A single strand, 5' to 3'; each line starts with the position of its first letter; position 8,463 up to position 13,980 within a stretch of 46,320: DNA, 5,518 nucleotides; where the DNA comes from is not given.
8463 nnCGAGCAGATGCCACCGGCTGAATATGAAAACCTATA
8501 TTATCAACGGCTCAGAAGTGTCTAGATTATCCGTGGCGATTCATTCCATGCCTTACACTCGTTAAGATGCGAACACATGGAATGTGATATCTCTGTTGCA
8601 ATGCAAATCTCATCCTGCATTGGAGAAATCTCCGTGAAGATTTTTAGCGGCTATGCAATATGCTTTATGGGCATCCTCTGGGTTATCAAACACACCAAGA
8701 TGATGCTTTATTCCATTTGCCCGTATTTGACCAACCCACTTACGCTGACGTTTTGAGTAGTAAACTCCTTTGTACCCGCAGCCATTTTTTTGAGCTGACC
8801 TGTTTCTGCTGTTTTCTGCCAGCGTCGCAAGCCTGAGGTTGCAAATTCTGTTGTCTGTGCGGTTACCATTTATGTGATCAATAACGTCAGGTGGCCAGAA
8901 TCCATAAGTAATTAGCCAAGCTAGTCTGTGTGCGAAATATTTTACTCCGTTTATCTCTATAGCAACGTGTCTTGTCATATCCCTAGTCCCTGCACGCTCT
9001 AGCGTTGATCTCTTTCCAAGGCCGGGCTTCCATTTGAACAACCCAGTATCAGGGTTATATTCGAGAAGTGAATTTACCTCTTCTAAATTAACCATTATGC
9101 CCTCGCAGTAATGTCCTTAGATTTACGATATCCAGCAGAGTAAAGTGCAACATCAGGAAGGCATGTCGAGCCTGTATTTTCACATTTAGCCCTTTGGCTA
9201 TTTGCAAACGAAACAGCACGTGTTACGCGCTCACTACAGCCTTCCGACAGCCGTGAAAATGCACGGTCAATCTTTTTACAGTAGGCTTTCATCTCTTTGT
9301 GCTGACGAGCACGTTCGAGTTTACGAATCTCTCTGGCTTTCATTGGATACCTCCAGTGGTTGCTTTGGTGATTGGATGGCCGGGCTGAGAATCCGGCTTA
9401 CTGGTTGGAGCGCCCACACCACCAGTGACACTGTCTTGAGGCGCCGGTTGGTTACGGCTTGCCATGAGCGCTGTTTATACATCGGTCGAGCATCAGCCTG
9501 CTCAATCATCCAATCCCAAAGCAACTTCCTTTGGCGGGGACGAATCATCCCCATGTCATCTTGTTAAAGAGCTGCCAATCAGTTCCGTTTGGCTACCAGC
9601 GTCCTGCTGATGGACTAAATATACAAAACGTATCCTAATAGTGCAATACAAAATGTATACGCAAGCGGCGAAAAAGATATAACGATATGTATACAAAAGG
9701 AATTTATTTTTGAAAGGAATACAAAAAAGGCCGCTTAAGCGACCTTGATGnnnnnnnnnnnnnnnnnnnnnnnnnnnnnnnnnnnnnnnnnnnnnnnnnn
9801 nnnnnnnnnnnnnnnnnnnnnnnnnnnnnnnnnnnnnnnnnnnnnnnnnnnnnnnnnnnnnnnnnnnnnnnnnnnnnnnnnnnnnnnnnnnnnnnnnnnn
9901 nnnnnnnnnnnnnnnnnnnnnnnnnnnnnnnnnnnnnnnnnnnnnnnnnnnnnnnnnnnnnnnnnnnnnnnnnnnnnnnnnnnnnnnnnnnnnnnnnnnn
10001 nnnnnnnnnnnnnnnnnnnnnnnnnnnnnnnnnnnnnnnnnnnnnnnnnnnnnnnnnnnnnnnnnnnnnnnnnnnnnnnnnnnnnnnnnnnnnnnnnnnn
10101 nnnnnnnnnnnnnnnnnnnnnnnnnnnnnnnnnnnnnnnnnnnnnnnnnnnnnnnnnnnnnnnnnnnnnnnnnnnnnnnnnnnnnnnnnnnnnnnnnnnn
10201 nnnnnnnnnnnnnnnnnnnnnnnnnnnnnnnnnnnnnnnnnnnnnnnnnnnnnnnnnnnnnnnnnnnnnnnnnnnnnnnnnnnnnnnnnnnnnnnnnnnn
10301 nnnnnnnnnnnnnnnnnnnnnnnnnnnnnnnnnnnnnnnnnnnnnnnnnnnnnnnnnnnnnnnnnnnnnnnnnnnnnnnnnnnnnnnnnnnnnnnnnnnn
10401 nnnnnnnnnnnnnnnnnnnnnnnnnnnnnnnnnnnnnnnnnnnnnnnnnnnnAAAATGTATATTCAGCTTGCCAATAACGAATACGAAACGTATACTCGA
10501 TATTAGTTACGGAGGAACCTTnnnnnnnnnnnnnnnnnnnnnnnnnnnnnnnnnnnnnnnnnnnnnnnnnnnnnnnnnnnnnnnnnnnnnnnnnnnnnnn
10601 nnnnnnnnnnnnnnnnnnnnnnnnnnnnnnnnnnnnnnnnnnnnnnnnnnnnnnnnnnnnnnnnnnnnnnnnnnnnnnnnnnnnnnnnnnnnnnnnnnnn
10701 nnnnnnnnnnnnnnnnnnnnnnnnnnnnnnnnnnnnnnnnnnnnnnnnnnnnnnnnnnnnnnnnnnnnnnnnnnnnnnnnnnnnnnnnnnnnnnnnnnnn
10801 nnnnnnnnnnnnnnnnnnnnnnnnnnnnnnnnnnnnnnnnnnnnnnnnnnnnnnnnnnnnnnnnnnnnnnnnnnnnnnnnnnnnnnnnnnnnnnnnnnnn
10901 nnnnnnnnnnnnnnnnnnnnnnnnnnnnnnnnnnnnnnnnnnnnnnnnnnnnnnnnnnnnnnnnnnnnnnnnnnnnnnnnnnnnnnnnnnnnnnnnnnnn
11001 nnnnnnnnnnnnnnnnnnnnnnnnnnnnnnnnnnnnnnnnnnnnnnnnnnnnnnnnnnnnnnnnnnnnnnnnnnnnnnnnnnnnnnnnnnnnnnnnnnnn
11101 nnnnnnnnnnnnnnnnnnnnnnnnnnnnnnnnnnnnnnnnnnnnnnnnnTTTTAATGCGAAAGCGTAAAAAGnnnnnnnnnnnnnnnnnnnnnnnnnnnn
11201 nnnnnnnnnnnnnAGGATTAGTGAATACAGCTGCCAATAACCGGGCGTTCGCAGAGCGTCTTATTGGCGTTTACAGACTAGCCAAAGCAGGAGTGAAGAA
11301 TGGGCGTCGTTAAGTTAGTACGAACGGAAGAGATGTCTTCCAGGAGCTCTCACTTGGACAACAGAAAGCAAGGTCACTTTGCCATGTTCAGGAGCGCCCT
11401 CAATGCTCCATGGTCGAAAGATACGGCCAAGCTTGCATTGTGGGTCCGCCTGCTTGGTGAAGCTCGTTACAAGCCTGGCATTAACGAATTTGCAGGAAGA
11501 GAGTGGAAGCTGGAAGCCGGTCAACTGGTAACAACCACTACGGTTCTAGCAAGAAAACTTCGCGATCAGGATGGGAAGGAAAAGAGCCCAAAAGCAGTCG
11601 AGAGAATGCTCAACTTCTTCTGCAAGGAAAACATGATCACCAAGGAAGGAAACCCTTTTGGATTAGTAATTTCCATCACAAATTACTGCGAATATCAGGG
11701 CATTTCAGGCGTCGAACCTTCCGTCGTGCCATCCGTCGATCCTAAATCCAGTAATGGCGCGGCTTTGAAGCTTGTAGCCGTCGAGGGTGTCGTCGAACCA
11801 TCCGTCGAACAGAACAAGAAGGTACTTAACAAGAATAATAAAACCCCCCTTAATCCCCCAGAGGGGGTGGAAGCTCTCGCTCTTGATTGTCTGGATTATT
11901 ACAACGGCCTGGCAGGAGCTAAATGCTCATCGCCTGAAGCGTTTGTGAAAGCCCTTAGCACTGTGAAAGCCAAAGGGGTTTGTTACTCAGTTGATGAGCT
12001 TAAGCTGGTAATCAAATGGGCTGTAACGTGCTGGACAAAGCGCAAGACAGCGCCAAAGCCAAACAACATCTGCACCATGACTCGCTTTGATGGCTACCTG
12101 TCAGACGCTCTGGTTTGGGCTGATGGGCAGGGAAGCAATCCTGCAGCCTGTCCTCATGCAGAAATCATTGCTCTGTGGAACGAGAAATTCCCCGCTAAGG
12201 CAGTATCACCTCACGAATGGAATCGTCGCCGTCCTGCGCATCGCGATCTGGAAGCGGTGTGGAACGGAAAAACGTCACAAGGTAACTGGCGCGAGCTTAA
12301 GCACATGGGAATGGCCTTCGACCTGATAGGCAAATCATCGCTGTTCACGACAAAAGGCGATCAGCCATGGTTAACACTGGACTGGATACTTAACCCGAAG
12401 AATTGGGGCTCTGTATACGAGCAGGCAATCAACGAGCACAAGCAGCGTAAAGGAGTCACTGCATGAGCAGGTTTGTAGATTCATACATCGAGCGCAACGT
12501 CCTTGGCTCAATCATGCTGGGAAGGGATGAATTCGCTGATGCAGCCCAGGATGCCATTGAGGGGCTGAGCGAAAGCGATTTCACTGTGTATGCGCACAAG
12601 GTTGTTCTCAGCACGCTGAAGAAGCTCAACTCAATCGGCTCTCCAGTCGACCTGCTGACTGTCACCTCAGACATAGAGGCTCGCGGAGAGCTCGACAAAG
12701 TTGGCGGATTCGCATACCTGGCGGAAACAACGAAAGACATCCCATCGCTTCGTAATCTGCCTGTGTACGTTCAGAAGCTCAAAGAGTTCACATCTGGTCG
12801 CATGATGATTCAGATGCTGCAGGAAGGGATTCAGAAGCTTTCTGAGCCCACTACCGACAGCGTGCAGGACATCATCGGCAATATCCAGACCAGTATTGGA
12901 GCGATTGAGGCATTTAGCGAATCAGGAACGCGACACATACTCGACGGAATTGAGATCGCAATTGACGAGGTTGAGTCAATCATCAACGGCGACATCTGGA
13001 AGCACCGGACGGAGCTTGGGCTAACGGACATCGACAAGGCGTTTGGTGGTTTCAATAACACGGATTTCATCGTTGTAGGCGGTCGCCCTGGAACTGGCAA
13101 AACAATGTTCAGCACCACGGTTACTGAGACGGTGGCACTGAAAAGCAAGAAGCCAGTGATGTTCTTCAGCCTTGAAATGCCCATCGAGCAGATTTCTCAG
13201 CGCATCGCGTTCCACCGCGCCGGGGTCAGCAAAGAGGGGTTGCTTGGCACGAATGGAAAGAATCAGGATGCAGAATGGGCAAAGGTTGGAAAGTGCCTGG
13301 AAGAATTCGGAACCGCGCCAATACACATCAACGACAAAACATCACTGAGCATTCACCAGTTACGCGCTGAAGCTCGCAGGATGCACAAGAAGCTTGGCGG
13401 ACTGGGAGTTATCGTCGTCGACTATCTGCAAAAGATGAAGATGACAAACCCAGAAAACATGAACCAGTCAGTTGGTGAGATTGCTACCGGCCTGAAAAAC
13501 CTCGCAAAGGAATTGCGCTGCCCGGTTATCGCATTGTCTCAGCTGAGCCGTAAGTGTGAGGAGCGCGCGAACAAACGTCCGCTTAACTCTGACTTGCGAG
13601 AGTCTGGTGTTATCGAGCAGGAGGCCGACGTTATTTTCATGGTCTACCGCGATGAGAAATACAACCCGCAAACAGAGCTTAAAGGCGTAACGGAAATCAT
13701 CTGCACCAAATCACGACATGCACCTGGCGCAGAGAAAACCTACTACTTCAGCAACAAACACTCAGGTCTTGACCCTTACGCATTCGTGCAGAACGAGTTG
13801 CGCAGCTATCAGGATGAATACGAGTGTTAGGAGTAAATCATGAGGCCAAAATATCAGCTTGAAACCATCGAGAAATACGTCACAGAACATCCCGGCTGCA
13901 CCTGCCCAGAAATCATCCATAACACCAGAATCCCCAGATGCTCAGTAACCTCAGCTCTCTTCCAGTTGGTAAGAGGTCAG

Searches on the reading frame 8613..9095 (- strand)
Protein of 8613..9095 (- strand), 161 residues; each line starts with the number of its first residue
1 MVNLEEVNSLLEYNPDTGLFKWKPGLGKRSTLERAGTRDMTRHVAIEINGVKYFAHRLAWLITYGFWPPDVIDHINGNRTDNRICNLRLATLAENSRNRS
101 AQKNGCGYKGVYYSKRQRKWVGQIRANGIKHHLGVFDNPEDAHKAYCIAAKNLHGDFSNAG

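Call 7: search_protein_families(library=pfam, proteins=[window:8613-9095:-], max_evalue=0.01)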
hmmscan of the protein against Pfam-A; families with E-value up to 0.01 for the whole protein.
seq(161 aa): 2 families
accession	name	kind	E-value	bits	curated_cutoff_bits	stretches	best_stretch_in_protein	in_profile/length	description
PF13392.12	HNH_3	-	4.7e-16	58.6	24.8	1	53-97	1-46/46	HNH endonuclease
PF00847.26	AP2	-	8.3e-09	36.1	33.3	1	106-155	1-53/54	AP2 domain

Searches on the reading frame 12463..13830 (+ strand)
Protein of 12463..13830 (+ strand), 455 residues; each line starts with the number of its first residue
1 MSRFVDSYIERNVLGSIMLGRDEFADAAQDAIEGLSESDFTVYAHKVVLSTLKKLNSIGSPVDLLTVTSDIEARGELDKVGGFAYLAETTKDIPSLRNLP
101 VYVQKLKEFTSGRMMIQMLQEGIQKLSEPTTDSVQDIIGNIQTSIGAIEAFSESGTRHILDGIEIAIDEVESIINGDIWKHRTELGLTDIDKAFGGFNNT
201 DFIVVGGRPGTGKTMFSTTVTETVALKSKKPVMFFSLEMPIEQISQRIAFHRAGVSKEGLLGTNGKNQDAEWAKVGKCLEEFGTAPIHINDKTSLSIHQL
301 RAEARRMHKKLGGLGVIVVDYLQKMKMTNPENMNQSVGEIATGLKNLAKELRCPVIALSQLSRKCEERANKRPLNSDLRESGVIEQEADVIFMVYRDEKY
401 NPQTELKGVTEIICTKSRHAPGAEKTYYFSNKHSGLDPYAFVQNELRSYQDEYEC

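Call 41: search_protein_families(library=pfam, proteins=[window:12463-13830:+], max_evalue=0.001)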
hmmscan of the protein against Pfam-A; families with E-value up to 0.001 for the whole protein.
window:12463-13830:+ (455 aa): 4 families
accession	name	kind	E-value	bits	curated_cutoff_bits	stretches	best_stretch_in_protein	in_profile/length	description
PF03796.21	DnaB_C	-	3.8e-78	262.8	27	1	186-432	5-249/255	DnaB-like helicase C terminal domain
PF00772.26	DnaB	-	1.4e-18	67.2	23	1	8-108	7-103/103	DnaB-like helicase N terminal domain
PF13481.12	AAA_25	-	5.4e-11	42.9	27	1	199-361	32-190/195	AAA domain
PF06745.19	ATPase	-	2.9e-08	33.8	26.6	1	186-366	4-167/231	KaiC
